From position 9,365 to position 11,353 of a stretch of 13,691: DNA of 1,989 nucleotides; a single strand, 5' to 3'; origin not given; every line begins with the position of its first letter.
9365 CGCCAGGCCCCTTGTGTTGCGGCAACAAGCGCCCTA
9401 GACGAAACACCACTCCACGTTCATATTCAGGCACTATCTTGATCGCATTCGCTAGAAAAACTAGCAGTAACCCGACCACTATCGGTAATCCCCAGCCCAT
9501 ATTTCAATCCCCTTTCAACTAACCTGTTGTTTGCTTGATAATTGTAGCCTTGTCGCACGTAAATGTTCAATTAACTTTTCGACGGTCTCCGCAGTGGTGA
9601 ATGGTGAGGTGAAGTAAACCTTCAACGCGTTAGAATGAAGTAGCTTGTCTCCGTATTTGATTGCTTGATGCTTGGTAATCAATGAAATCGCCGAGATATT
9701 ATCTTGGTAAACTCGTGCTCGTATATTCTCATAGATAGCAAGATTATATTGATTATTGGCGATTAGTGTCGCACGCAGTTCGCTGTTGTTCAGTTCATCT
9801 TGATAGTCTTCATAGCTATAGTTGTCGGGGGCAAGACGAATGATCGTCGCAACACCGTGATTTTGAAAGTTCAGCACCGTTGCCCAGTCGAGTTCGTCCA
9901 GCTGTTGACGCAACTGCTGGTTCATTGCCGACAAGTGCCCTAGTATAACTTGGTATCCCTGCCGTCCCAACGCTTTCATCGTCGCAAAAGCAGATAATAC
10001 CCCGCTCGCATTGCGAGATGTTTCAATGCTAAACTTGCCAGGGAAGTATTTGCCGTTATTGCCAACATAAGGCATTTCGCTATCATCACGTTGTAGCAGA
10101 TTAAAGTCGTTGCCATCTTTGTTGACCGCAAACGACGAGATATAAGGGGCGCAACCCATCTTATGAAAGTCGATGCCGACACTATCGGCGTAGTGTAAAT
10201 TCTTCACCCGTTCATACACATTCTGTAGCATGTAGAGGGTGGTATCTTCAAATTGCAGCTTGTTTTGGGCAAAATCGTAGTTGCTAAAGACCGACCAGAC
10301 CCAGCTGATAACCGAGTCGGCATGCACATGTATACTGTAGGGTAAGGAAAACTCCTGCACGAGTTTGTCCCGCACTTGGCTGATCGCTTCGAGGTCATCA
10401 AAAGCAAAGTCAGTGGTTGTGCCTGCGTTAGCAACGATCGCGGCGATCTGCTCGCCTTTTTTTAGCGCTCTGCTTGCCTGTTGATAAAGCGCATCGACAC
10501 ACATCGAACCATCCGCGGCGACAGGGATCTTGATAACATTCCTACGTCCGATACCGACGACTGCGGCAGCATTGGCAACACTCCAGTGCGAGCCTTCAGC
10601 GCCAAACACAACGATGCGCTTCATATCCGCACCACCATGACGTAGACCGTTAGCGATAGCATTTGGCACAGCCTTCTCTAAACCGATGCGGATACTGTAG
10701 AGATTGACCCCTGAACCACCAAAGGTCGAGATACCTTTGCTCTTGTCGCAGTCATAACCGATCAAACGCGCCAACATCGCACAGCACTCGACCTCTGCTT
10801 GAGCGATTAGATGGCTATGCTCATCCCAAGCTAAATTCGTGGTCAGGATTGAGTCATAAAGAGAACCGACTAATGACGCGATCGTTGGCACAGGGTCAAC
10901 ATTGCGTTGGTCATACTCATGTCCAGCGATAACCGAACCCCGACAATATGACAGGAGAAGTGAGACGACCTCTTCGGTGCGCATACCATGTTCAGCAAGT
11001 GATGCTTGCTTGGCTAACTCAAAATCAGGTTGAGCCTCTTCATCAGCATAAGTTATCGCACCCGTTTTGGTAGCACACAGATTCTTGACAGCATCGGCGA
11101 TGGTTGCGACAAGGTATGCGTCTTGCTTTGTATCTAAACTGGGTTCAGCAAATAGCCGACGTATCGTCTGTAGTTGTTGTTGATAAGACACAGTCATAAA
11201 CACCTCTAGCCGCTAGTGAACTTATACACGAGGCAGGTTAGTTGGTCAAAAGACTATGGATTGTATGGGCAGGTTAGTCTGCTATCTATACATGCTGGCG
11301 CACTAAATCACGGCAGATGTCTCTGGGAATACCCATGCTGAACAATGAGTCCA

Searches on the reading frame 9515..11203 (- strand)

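Call 6: search_protein_families(library=pfam, proteins=[window:9515-11203:-], max_evalue=0.001)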
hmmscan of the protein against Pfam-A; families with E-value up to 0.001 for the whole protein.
window:9515-11203:- (562 aa): 1 family
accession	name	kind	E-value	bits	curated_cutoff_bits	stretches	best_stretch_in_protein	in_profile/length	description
PF00282.25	Pyridoxal_deC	-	6.7e-21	74.9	27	2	108-296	52-234/375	Pyridoxal-dependent decarboxylase conserved domain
